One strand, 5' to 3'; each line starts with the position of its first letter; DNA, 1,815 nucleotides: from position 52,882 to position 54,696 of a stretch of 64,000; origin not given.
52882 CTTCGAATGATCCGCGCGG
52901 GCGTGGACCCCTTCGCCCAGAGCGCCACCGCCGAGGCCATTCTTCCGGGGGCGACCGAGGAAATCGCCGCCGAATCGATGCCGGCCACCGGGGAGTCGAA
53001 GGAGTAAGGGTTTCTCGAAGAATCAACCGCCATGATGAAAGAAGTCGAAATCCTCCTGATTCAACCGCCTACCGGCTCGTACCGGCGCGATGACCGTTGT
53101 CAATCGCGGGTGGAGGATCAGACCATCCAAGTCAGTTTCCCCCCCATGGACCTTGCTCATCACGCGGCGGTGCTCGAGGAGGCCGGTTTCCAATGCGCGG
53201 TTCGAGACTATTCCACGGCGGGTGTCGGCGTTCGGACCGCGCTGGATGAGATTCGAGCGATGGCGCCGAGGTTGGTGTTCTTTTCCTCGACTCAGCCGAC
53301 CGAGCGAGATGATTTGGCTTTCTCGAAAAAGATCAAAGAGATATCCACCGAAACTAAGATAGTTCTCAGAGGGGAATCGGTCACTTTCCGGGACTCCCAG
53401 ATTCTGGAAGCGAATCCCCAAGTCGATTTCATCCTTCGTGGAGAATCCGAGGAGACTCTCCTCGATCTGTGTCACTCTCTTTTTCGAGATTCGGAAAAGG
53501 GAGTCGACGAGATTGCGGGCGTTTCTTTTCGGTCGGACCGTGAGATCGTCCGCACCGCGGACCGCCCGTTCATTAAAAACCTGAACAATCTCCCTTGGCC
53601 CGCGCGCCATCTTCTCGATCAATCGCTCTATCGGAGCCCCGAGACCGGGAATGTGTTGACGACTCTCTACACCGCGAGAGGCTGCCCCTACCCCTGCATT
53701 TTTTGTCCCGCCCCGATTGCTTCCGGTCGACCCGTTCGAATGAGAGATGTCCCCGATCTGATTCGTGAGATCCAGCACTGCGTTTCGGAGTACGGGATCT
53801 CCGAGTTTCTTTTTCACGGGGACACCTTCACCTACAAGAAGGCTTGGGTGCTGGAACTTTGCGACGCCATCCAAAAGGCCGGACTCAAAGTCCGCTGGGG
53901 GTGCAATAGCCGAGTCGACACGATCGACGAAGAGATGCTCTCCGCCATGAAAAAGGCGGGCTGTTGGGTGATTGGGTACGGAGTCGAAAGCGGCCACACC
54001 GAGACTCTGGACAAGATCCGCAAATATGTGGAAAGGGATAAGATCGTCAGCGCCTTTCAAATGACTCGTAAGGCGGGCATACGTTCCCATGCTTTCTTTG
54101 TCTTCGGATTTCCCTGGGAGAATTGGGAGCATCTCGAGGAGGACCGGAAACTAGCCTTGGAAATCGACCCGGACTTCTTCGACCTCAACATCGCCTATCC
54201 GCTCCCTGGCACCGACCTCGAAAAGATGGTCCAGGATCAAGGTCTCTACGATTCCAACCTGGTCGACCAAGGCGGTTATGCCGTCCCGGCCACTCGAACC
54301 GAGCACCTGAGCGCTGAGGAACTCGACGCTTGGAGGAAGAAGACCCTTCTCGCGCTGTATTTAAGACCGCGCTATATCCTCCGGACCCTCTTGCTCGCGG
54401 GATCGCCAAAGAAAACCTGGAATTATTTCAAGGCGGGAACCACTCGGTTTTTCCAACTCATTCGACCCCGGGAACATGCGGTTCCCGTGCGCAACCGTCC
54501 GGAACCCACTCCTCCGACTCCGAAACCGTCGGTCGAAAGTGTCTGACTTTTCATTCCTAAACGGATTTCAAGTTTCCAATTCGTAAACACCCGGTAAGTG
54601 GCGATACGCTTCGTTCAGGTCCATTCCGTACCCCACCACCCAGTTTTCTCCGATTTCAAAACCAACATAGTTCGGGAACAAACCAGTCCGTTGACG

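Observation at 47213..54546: Co-directional cluster of an FAD-dependent oxidoreductase, three paralogous B12-binding radical SAM enzymes and a TPR lipoprotein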

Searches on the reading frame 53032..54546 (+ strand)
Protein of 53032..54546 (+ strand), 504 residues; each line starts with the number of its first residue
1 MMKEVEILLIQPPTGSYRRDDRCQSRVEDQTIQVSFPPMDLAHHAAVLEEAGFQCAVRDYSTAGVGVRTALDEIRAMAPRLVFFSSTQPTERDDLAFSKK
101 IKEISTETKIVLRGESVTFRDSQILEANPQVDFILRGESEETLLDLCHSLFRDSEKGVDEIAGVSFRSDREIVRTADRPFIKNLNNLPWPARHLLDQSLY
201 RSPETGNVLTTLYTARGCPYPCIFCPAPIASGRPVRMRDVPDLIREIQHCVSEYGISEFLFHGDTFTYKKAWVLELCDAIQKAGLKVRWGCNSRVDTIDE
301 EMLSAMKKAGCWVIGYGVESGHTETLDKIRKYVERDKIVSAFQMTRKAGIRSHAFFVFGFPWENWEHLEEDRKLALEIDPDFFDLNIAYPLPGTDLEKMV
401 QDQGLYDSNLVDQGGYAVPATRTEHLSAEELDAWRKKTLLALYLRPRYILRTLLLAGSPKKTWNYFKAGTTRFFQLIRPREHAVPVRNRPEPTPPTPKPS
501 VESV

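Call 5: search_protein_families(library=pfam, proteins=[window:53032-54546:+], max_evalue=0.01)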
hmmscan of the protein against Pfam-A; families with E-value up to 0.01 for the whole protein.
window:53032-54546:+ (504 aa): 2 families
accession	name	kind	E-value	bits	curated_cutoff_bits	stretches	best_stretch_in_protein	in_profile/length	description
PF04055.27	Radical_SAM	-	4.1e-23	82.8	29.5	1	214-374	3-165/166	Radical SAM superfamily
PF02310.24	B12-binding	-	3.2e-12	46.8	32.1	1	33-145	9-119/121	B12 binding domain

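Call 7: search_protein_families(library=ncbifam, proteins=[window:53032-54546:+], max_evalue=0.01)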
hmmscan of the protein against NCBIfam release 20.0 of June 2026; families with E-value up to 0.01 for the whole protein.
window:53032-54546:+ (504 aa): 33 families (the best 25 are shown)
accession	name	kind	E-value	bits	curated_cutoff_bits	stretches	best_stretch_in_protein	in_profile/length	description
TIGR03471.1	HpnJ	equivalog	1.3e-60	205.6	577.6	1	32-480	28-470/472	hopanoid biosynthesis associated radical SAM protein HpnJ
TIGR02026.1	BchE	equivalog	5.9e-53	180.4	481.35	1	31-476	15-466/497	magnesium-protoporphyrin IX monomethyl ester anaerobic oxidative cyclase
NF033070.1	rSAM_AprD4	equivalog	3e-47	161.6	500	1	34-432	38-421/456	AprD4 family radical SAM diol-dehydratase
NF050148.1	rSAM_ApyD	equivalog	6.8e-42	143.7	750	1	72-408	68-401/645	RiPP biosynthesis radical SAM protein ApyD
TIGR04479.1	bcpD_PhpK_rSAM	subfamily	1.2e-36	126.1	600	1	133-394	174-425/504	PhpK family radical SAM P-methyltransferase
NF038361.1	rSAM_Sden_1168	equivalog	1.3e-32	113.1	575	1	97-403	160-477/560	Sden_1168 family B12-binding radical SAM P-methyltransferase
TIGR04014.1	B12_SAM_MJ_0865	equivalog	6.2e-32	110.9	360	1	81-404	41-362/434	methyl-coenzyme M reductase glutamine C-methyltransferase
TIGR04072.2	rSAM_ladder_B12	equivalog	9.4e-29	100.3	360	1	38-372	18-343/443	lipid biosynthesis B12-binding/radical SAM protein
TIGR04367.1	HpnR_B12_rSAM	equivalog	1.4e-26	93.1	650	1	34-396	18-369/490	hopanoid C-3 methylase HpnR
TIGR03975.1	rSAM_ocin_1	subfamily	2.6e-24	85.7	281.85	1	67-367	117-419/606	RiPP maturation radical SAM C-methyltransferase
TIGR04385.1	B12_rSAM_cofa1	equivalog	1.9e-23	83.4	450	1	101-405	93-399/438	B12 lower ligand biosynthesis radical SAM protein BzaD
NF033712.0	B12_rSAM_KedN5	subfamily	8.5e-20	70.5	700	1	73-247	57-233/624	KedN5 family methylcobalamin-dependent radical SAM C-methyltransferase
TIGR04013.1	B12_SAM_MJ_1487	hypoth_equivalog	1.6e-19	70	251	1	63-400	27-357/382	TIGR04013 family B12-binding domain/radical SAM domain-containing protein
TIGR04295.1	B12_rSAM_oligo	hypoth_equivalog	3.3e-19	68.9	400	1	38-331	25-314/422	TIGR04295 family B12-binding domain-containing radical SAM protein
NF040542.1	rSAM_RCCLKC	equivalog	1.4e-18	67.3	450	1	35-370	10-342/423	arsinothricin biosynthesis radical SAM protein ArsL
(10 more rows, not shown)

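Call 8: find_encoding_contigs(protein=window:53032-54546:+, flank=10000, max_places=6)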
Protein window:53032-54546:+ (504 aa): 1 contig read that carries it; 1 place shown.
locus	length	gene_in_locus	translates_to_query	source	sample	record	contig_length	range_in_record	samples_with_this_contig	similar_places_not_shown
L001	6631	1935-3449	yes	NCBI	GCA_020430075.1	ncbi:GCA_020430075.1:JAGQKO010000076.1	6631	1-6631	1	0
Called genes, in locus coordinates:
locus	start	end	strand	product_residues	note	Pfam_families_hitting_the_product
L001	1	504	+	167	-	PF04055:Radical_SAM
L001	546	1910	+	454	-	PF07719:TPR_2 (faint), PF13428:TPR_14 (faint), PF09976:TPR_21 (faint), PF13174:TPR_6 (faint), PF13424:TPR_12 (faint), PF13432:TPR_16 (faint), PF14559:TPR_19 (faint)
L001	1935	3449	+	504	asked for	PF02310:B12-binding, PF04055:Radical_SAM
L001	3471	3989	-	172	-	PF00156:Pribosyltran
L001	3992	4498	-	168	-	-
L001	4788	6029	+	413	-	PF28597:T2SSF_N, PF00482:T2SSF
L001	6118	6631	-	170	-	PF14100:DUF6807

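Call 15: find_homologous_proteins(query=window:53032-54546:+, max_evalue=1e-10)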
Query window:53032-54546:+ (504 aa): 2641 proteins with E <= 1e-10 among 8000 candidates; the best 120 are listed.
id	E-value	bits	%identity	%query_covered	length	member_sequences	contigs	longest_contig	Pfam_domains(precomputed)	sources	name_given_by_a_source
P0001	0.0e+0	1166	100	100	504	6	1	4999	PF04055.28,PF02310.25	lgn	-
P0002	3.6e-284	961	82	99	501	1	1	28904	PF04055.28,PF02310.25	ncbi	-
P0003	5.5e-280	947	81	99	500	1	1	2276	PF04055.28,PF02310.25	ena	-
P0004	1.3e-272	923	83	94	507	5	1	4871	PF04055.28,PF02310.25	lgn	-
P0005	1.5e-239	814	70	98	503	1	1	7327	PF04055.28,PF02310.25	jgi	jgi:radical SAM superfamily enzyme YgiQ (UPF0313 family)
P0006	4.0e-235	799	71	95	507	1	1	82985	PF04055.28,PF02310.25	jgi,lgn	jgi:radical SAM superfamily enzyme YgiQ (UPF0313 family)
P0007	6.6e-235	798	69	99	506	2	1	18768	PF04055.28,PF02310.25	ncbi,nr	ncbi:MAG: radical SAM protein [Candidatus Omnitrophica bacterium]|nr:radical SAM protein [Candidatus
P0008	8.9e-234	794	69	97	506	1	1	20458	PF04055.28,PF02310.25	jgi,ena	-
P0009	1.2e-233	794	67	99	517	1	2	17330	PF04055.28,PF02310.25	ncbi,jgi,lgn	-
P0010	9.0e-232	788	68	100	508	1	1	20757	PF04055.28,PF02310.25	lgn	-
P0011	2.2e-230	783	69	96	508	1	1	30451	PF04055.28,PF02310.25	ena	-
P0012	2.4e-230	783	68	98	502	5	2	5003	PF04055.28,PF02310.25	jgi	jgi:radical SAM superfamily enzyme YgiQ (UPF0313 family)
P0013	7.1e-230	782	68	98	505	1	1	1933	PF04055.28,PF02310.25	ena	-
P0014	6.2e-227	772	69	94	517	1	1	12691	PF04055.28,PF02310.25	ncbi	-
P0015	1.2e-225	768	67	98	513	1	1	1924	PF04055.28,PF02310.25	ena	-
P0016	1.2e-224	764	69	94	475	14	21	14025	PF04055.28,PF02310.25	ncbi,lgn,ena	-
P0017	2.7e-223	760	68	94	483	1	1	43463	PF04055.28,PF02310.25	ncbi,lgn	-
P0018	1.9e-221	754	68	94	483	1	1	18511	PF04055.28,PF02310.25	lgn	-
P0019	8.4e-212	722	66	93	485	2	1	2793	PF04055.28,PF02310.25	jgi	jgi:radical SAM superfamily enzyme YgiQ (UPF0313 family)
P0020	4.5e-155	535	50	93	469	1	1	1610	PF04055.28,PF02310.25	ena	-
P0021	3.9e-154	532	51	93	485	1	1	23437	PF04055.28,PF02310.25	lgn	-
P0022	1.9e-152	526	51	91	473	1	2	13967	PF04055.28,PF02310.25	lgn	-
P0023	4.1e-152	525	49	97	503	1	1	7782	PF04055.28,PF02310.25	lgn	-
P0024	8.0e-147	508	49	94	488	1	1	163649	PF04055.28,PF02310.25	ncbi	-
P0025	1.7e-144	500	47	94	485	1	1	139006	PF04055.28,PF02310.25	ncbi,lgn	-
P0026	3.4e-144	499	47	92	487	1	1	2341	PF04055.28,PF02310.25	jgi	-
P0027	4.3e-144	499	47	94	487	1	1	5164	PF04055.28,PF02310.25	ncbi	-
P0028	1.4e-143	497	49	94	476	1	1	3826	PF04055.28,PF02310.25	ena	-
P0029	3.3e-142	492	49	94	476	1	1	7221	PF04055.28,PF02310.25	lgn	-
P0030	5.2e-142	492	49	95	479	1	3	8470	PF04055.28,PF02310.25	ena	-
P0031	7.1e-142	491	46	94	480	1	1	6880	PF04055.28,PF02310.25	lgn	-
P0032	8.8e-142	491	47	95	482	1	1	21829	PF04055.28,PF02310.25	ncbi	-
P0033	1.7e-141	490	47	92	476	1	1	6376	PF04055.28,PF02310.25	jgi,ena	jgi:radical SAM superfamily enzyme YgiQ (UPF0313 family)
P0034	3.9e-141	489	47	94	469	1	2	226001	PF04055.28,PF02310.25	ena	-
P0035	4.2e-141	489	48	93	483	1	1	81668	PF04055.28,PF02310.25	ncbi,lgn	-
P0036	1.3e-140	487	48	94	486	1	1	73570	PF04055.28,PF02310.25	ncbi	ncbi:MAG: radical SAM protein [Candidatus Omnitrophota bacterium]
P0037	1.8e-140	487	45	97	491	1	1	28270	PF04055.28,PF02310.25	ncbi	-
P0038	2.6e-140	486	47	94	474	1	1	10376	PF04055.28,PF02310.25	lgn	-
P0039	4.7e-140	485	46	95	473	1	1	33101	PF04055.28,PF02310.25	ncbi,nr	ncbi:MAG: B12-binding domain-containing radical SAM protein [bacterium]|nr:B12-binding domain-contai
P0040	1.1e-139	484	47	93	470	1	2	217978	PF04055.28,PF02310.25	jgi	jgi:radical SAM superfamily enzyme YgiQ (UPF0313 family)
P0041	1.1e-139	484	47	94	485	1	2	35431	PF04055.28,PF02310.25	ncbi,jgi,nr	ncbi:MAG: radical SAM protein [Candidatus Omnitrophota bacterium]|jgi:radical SAM superfamily enzyme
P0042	2.8e-139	483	47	94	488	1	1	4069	PF04055.28,PF02310.25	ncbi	-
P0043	6.2e-139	482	49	94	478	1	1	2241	PF04055.28,PF02310.25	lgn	-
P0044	8.6e-139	481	47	94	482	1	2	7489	PF04055.28,PF02310.25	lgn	-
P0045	2.3e-138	480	47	94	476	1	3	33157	PF04055.28,PF02310.25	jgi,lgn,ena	-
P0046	2.4e-138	480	47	95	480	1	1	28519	PF04055.28,PF02310.25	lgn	-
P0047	2.8e-138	479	49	94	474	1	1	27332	PF04055.28,PF02310.25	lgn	-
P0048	3.2e-138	479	46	95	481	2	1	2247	PF04055.28,PF02310.25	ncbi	-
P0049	3.5e-138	479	45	95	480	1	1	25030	PF04055.28,PF02310.25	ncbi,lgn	ncbi:MAG: radical SAM protein [bacterium]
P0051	4.9e-138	479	47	94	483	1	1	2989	PF04055.28,PF02310.25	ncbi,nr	ncbi:radical SAM protein [bacterium]|nr:radical SAM protein [bacterium]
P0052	1.3e-137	477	46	93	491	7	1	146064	PF04055.28,PF02310.25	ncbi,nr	ncbi:MAG: radical SAM protein [Candidatus Hinthialibacter antarcticus]|nr:radical SAM protein [Candi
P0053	1.3e-137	477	48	91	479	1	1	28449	PF04055.28,PF02310.25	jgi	-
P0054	2.9e-137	476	50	90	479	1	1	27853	PF04055.28,PF02310.25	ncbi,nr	ncbi:MAG: B12-binding domain-containing radical SAM protein [Candidatus Sumerlaeia bacterium]|nr:B12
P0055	3.2e-137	476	47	94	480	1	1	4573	PF04055.28,PF02310.25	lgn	-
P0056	3.2e-137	476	46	95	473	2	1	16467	PF04055.28,PF02310.25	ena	-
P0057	3.5e-137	476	46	94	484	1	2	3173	PF04055.28,PF02310.25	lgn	-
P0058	4.0e-137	476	47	94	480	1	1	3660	PF04055.28,PF02310.25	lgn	-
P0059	4.4e-137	476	47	94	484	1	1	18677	PF04055.28,PF02310.25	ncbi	-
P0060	7.3e-137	475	46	94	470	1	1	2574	PF04055.28,PF02310.25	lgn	-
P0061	8.2e-137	475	49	93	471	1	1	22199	PF04055.28,PF02310.25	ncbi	-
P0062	9.2e-137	474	47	90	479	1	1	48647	PF04055.28,PF02310.25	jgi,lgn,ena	-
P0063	1.2e-136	474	47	94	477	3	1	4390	PF04055.28,PF02310.25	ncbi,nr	ncbi:radical SAM protein [Candidatus Sumerlaeota bacterium]|nr:radical SAM protein [Candidatus Sumer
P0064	1.4e-136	474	46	94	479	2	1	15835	PF04055.28,PF02310.25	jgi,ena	-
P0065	1.7e-136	474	46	94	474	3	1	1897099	PF04055.28,PF02310.25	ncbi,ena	-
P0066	1.9e-136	473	46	95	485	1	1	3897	PF04055.28,PF02310.25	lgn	-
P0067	2.1e-136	473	46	94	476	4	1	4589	PF04055.28,PF02310.25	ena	-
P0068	2.2e-136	473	44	94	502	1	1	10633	PF04055.28,PF02310.25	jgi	jgi:radical SAM superfamily enzyme YgiQ (UPF0313 family)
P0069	3.6e-136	473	47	91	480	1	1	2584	PF04055.28,PF02310.25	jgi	-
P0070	5.1e-136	472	47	94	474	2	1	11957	PF04055.28,PF02310.25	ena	-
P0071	8.2e-136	471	47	93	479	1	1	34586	PF04055.28,PF02310.25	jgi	jgi:anaerobic magnesium-protoporphyrin IX monomethyl ester cyclase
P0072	8.7e-136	471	47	90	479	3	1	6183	PF04055.28,PF02310.25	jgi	-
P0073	9.1e-136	471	47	94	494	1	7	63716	PF04055.28,PF02310.25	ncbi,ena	-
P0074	1.0e-135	471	47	94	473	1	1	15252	PF04055.28,PF02310.25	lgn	-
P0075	1.3e-135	471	47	94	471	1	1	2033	PF04055.28,PF02310.25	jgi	-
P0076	1.4e-135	471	47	94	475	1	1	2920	PF04055.28,PF02310.25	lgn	-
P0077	1.7e-135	470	45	94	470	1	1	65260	PF04055.28,PF02310.25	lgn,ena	-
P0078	1.8e-135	470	45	95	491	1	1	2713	PF04055.28,PF02310.25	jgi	jgi:anaerobic magnesium-protoporphyrin IX monomethyl ester cyclase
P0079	2.3e-135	470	47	93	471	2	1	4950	PF04055.28,PF02310.25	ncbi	-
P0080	3.9e-135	469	45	95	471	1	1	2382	PF04055.28,PF02310.25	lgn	-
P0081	4.4e-135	469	46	94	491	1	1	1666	PF04055.28,PF02310.25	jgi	-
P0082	6.1e-135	468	47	93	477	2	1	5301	PF04055.28,PF02310.25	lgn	-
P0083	3.8e-134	466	46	94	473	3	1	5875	PF04055.28,PF02310.25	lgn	-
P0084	5.2e-134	465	46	93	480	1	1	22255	PF04055.28,PF02310.25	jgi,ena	-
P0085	5.7e-134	465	48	93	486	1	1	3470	PF04055.28,PF02310.25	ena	-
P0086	6.8e-134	465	46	95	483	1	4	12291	PF04055.28,PF02310.25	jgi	jgi:anaerobic magnesium-protoporphyrin IX monomethyl ester cyclase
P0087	8.2e-134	465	47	93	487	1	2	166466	PF04055.28,PF02310.25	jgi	jgi:radical SAM superfamily enzyme YgiQ (UPF0313 family)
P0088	1.8e-133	464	44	97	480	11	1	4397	PF04055.28,PF02310.25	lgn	-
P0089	2.3e-133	463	47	94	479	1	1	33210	PF04055.28,PF02310.25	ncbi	-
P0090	3.4e-133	463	46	94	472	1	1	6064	PF04055.28,PF02310.25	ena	-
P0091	3.4e-133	463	46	93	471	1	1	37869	PF04055.28,PF02310.25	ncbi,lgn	-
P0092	5.7e-133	462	46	93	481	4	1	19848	PF04055.28,PF02310.25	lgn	-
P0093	1.1e-132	461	46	94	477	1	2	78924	PF04055.28,PF02310.25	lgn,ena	-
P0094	1.3e-132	461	46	94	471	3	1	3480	PF04055.28,PF02310.25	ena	-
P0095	1.7e-132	460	46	93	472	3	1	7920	PF04055.28,PF02310.25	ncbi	-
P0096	3.4e-132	459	46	94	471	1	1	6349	PF04055.28,PF02310.25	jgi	-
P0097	3.8e-132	459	46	93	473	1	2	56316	PF04055.28,PF02310.25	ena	-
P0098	5.7e-132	459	47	93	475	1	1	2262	PF04055.28,PF02310.25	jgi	jgi:radical SAM superfamily enzyme YgiQ (UPF0313 family)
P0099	5.7e-132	459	45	96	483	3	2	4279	PF04055.28,PF02310.25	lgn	-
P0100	1.1e-131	458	48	93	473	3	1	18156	PF04055.28,PF02310.25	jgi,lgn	-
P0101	1.8e-131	457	46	93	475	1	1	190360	PF04055.28,PF02310.25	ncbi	-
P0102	2.3e-131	457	47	93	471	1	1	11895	PF04055.28,PF02310.25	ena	-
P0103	2.4e-131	457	45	95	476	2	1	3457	PF04055.28,PF02310.25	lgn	-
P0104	2.5e-131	457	45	93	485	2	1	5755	PF04055.28,PF02310.25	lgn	-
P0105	2.6e-131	456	46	94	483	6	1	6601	PF04055.28,PF02310.25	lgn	-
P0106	2.7e-131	456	45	93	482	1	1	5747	PF04055.28,PF02310.25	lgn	-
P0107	3.2e-131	456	46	94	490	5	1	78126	PF04055.28,PF02310.25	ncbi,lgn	-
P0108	3.7e-131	456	46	93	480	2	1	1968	PF04055.28,PF02310.25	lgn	-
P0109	5.0e-131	456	44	95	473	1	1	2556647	PF04055.28,PF02310.25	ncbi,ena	-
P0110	5.5e-131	455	45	93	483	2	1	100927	PF04055.28,PF02310.25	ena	-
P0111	1.7e-130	454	45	93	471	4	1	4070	PF04055.28,PF02310.25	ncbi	-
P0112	2.5e-130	453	44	94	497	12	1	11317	PF04055.28,PF02310.25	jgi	-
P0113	2.8e-130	453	45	93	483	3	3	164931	PF04055.28,PF02310.25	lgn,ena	-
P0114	4.0e-130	453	45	93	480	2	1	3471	PF04055.28,PF02310.25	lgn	-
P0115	5.7e-130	452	45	94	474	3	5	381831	PF04055.28,PF02310.25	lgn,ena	-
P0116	5.7e-130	452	46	94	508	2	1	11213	PF04055.28,PF02310.25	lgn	-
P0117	6.1e-130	452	45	95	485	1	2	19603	PF04055.28,PF02310.25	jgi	jgi:anaerobic magnesium-protoporphyrin IX monomethyl ester cyclase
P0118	6.3e-130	452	44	93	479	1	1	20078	PF04055.28,PF02310.25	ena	-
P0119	6.5e-130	452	47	93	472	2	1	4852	PF04055.28,PF02310.25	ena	-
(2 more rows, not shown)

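Call 19: find_related_loci(query=A1, collection=genome_contigs, flank=10000)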
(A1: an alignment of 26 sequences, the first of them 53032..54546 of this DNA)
Query A1 (504 aa) in genome_contigs; peptide patterns used: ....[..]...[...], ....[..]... (x = any residue, [..] = any of these).
199 stretches matched a pattern; 106 encode a relative of the query (tblastn E <= 1e-3); the best 80 are kept; 80 distinct loci.
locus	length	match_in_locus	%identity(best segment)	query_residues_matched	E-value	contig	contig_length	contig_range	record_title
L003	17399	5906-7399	82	6-504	0e+0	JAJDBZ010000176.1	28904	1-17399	MAG: Candidatus Omnitrophota bacterium isolate OFTM149 OFTM149_175, whole genome shotgun sequence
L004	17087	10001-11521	67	5-504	0e+0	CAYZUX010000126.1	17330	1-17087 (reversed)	MAG TPA_asm: uncultured bacterium isolate binchicken_co20_391 genome assembly, contig: NODE_6320_length_17330_cov_6.5762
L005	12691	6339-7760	69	5-478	0e+0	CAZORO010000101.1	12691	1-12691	MAG TPA_asm: uncultured bacterium isolate SRP278314_co2_16 genome assembly, contig: NODE_6705_length_12691_cov_4.717790,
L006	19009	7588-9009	68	5-478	0e+0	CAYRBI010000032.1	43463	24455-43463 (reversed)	MAG TPA_asm: uncultured bacterium isolate binchicken_co66_130 genome assembly, contig: NODE_1542_length_43463_cov_9.9441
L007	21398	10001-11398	49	6-477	1e-151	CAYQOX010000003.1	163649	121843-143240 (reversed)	MAG TPA_asm: uncultured bacterium isolate SRP141376_co2_274 genome assembly, contig: NODE_189_length_163649_cov_7.963195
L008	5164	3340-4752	48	1-479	5e-151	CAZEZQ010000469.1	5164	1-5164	MAG TPA_asm: uncultured bacterium isolate SRP141376_co3_307 genome assembly, contig: NODE_41064_length_5164_cov_3.205520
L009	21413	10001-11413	47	2-478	3e-149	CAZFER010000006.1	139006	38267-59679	MAG TPA_asm: uncultured bacterium isolate SRP141376_co4_53 genome assembly, contig: NODE_132_length_139006_cov_8.699347,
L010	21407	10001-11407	48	5-479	7e-149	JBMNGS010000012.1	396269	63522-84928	MAG: bacterium isolate SBF912LR0HQ0026 contig_55363, whole genome shotgun sequence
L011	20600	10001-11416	47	1-478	8e-148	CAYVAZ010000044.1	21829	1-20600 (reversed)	MAG TPA_asm: uncultured bacterium isolate SRP141376_co3_289 genome assembly, contig: NODE_6404_length_21829_cov_5.972812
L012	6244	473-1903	48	6-488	7e-148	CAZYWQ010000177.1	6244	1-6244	MAG TPA_asm: uncultured Candidatus Sumerlaeota bacterium isolate binchicken_co178_44 genome assembly, contig: NODE_14584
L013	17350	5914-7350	45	2-478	2e-146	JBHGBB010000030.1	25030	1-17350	MAG: bacterium isolate SBS.BIN.55 SBSBIN55_contig_30, whole genome shotgun sequence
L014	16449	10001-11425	47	2-478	3e-146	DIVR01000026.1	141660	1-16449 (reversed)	MAG TPA_asm: bacterium UBP4_UBA6127 isolate UBA6127 UBA6127_contig_19178, whole genome shotgun sequence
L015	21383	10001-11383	48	6-472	9e-146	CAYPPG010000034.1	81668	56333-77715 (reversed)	MAG TPA_asm: uncultured bacterium isolate SRP141376_co4_190 genome assembly, contig: NODE_488_length_81668_cov_9.474177,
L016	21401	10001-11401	47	7-479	6e-145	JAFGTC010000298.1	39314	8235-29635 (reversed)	MAG: Candidatus Omnitrophota bacterium isolate Zod_Metabat.949 k87_14426672, whole genome shotgun sequence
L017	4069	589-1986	47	6-477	2e-148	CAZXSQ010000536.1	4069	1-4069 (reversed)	MAG TPA_asm: uncultured bacterium isolate SRP141376_co1_248 genome assembly, contig: NODE_34429_length_4069_cov_3.261335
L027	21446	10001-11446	46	2-486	2e-139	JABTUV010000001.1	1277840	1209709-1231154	MAG: bacterium isolate H5_UNCL2 seq001, whole genome shotgun sequence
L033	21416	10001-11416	44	1-478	2e-135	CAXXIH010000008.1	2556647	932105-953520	MAG: bacterium isolate 8561d366-b592-423a-86f8-33741145bb09 genome assembly, contig: contig_8, whole genome shotgun sequ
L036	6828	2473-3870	46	6-477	3e-135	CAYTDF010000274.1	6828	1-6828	MAG TPA_asm: uncultured bacterium isolate SRP308112_co1_364 genome assembly, contig: NODE_22123_length_6828_cov_3.972095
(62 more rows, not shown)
